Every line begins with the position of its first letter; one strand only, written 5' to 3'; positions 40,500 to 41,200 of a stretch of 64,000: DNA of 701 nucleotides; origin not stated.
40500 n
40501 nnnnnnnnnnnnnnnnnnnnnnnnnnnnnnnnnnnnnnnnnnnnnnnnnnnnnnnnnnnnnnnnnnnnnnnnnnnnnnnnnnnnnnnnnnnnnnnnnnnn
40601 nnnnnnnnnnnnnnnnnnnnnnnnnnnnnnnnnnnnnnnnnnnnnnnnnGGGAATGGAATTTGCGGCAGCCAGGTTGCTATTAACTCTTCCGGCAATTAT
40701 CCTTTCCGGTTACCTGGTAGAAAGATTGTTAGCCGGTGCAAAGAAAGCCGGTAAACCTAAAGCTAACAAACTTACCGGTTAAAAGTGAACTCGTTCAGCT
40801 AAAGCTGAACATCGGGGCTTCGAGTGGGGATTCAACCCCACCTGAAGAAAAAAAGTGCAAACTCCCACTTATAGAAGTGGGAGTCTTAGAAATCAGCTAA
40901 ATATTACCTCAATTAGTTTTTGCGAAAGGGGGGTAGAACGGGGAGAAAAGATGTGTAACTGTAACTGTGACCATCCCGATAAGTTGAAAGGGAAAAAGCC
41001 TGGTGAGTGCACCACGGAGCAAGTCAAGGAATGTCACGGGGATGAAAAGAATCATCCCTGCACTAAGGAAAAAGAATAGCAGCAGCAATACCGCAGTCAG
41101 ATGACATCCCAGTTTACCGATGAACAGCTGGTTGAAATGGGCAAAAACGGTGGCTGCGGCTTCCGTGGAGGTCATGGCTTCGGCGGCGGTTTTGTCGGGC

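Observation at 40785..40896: Modular (BOX-like) hairpin repeat family at gene 3' ends, four copies plus a fragment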

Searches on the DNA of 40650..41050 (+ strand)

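Call 65: search_dna_similar(query=window:40780-40905:+, collection=plasmids, mode=distant, max_evalue=0.01)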
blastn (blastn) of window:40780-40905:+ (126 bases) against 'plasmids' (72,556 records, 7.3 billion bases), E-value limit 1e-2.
Records with a match: 6; places in all: 6; records where one place covers at least 80% of the query: 0.
Best place of each record, by identity: >=99% 2; 95-99% 3; 90-95% 1.
By first word of the organism name: Clostridium 6.
By predicted mobility (MOB-suite, as given by PLSDB): non-mobilizable 6.
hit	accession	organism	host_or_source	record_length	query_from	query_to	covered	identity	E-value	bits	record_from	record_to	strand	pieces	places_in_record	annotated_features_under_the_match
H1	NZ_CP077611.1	Clostridium estertheticum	single colony,bovine feces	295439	81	108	22%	100.0%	2e-4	52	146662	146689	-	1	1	none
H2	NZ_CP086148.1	Clostridium estertheticum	horse,single colony,meat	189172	80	109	24%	93.3%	8e-3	46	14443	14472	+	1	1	none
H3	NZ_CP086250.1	Clostridium estertheticum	single colony,beef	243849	81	108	22%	96.4%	8e-3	47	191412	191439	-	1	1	none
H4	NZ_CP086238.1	Clostridium estertheticum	single colony,bovine feces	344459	81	108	22%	96.4%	8e-3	47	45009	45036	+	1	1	none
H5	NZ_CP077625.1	Clostridium estertheticum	single colony,bovine feces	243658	81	108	22%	96.4%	8e-3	47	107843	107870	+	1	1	none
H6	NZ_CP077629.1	Clostridium estertheticum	single colony,bovine feces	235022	81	105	20%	100.0%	8e-3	46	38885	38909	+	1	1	none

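Call 66: search_dna_similar(query=window:40780-40905:+, collection=phages, mode=distant, max_evalue=0.01)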
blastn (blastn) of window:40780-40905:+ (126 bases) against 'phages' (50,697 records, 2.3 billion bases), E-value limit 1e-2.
No match.

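Call 67: get_annotated_region(hit=H1, flank=3000)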
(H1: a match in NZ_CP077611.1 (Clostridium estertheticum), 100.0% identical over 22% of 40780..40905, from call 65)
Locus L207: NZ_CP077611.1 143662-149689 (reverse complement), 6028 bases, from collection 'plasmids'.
description: Clostridium estertheticum strain CF005 plasmid pCF005-A, complete sequence
organism: Clostridium estertheticum (NCBI taxid 238834)
taxonomy: Bacteria; Bacillota; Clostridia; Eubacteriales; Clostridiaceae; Clostridium; Clostridium estertheticum
host: -; source: single colony,bovine feces; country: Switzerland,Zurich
typing (MOB-suite, as given by PLSDB): non-mobilizable
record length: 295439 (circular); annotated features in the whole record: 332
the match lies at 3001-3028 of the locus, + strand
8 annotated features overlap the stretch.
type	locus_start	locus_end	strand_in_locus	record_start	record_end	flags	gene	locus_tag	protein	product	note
CDS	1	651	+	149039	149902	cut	-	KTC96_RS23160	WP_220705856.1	ATP-binding cassette domain-containing protein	-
CDS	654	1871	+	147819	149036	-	-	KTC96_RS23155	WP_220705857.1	hypothetical protein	-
CDS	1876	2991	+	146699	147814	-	-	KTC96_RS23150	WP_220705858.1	hypothetical protein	-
CDS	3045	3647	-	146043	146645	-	-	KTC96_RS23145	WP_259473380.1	polysaccharide deacetylase family protein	GO:0005975 - carbohydrate metabolic process [Evidence IEA]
CDS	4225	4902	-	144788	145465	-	-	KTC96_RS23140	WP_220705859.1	hypothetical protein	-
CDS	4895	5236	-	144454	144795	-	-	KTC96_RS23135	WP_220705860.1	PadR family transcriptional regulator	-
CDS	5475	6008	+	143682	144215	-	-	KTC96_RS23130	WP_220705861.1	hypothetical protein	-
CDS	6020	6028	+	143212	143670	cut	-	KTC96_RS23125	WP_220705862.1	hypothetical protein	-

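Call 87: search_rna_families(source=window, start=40650, end=41050, threshold=evalue, max_evalue=10)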
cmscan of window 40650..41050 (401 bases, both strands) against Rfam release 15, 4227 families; matches with E-value up to 10: 3.
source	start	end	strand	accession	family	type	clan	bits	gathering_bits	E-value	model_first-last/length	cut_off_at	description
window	40832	40884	-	RF03801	mir-7143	Gene; miRNA;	-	13.9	90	6.2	1-61/61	no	mir-7143 microRNA precursor family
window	40823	40887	+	RF02534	Noro_CRE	Cis-reg;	-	13.7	35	3.5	1-52/52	no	Norovirus cis-acting replication element (CRE)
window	40983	41037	+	RF01346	CRISPR-DR36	Gene; CRISPR;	-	11.3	38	8.9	1-36/36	no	CRISPR RNA direct repeat element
